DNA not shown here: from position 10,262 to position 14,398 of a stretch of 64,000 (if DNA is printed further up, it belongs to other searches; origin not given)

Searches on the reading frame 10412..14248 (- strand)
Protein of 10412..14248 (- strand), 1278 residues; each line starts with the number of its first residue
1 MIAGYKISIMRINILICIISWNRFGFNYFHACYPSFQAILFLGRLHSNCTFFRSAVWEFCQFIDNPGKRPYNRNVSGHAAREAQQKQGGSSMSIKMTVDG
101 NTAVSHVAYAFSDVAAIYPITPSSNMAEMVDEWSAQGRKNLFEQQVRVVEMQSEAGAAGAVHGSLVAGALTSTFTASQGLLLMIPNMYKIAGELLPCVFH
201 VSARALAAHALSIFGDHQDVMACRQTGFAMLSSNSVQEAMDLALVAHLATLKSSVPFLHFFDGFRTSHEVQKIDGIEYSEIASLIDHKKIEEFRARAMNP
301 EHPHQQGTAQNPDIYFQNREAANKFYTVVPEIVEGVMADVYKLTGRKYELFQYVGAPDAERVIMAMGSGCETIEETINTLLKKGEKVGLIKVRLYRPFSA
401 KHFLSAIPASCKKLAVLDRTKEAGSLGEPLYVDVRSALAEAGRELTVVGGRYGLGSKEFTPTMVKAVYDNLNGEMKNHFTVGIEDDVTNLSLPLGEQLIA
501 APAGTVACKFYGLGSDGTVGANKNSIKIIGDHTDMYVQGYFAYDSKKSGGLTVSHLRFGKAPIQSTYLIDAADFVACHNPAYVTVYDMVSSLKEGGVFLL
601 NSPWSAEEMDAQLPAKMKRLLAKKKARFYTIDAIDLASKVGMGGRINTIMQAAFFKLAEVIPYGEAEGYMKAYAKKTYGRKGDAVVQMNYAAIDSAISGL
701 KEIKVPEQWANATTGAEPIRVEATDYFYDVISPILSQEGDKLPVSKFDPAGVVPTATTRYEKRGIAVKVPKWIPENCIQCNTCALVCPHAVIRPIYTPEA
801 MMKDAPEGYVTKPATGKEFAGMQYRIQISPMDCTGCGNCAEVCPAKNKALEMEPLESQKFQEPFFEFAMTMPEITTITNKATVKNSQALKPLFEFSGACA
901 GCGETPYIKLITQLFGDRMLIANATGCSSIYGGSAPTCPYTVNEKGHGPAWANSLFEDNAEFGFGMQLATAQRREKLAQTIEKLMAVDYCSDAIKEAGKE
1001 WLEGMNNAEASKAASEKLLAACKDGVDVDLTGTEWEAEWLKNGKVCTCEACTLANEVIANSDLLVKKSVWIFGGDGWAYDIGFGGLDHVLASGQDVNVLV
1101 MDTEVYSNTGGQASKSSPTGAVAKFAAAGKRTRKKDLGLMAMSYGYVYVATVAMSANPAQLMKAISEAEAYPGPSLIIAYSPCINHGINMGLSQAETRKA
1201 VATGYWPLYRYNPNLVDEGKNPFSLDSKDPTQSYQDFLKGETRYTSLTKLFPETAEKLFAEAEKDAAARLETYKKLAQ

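Call 17: search_protein_families(library=pfam, proteins=[window:10412-14248:-], max_evalue=0.00001)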
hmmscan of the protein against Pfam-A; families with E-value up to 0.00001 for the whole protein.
window:10412-14248:- (1278 aa): 12 families
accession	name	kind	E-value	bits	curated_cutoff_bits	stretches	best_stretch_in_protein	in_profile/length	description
PF01855.24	POR_N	-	1.1e-83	280.9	27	1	106-337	1-230/231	Pyruvate flavodoxin/ferredoxin oxidoreductase, thiamine diP-bdg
PF01558.24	POR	-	8.1e-34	117.7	27.4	1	514-697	1-172/173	Pyruvate ferredoxin/flavodoxin oxidoreductase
PF17147.9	PFOR_II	-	2.3e-16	60.5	27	1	359-462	1-100/102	Pyruvate:ferredoxin oxidoreductase core domain II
PF10371.14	EKR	-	9.6e-15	54.6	27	1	720-766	9-55/55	Domain of unknown function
PF02775.26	TPP_enzyme_C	-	2.3e-11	44.2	21.9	1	1066-1178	46-150/151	Thiamine pyrophosphate enzyme, C-terminal TPP binding domain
PF12838.12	Fer4_7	-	5.7e-10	39.9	27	1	776-846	1-51/52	4Fe-4S dicluster domain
PF00037.32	Fer4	-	2.2e-08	34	21.1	0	770-793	1-24/24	4Fe-4S binding domain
PF13183.11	Fer4_8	-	2.4e-08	34.8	27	1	775-846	3-67/68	4Fe-4S dicluster domain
PF13237.11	Fer4_10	-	6e-08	32.9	25.5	1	774-844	6-53/53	4Fe-4S dicluster domain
PF12837.12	Fer4_6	-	1.3e-07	31.7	25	0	769-792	1-24/24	4Fe-4S binding domain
PF13187.11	Fer4_9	-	1.5e-07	31.7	27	1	776-846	1-50/52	4Fe-4S dicluster domain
PF13484.11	Fer4_16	-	9.2e-07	30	30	1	776-845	1-65/66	4Fe-4S double cluster binding domain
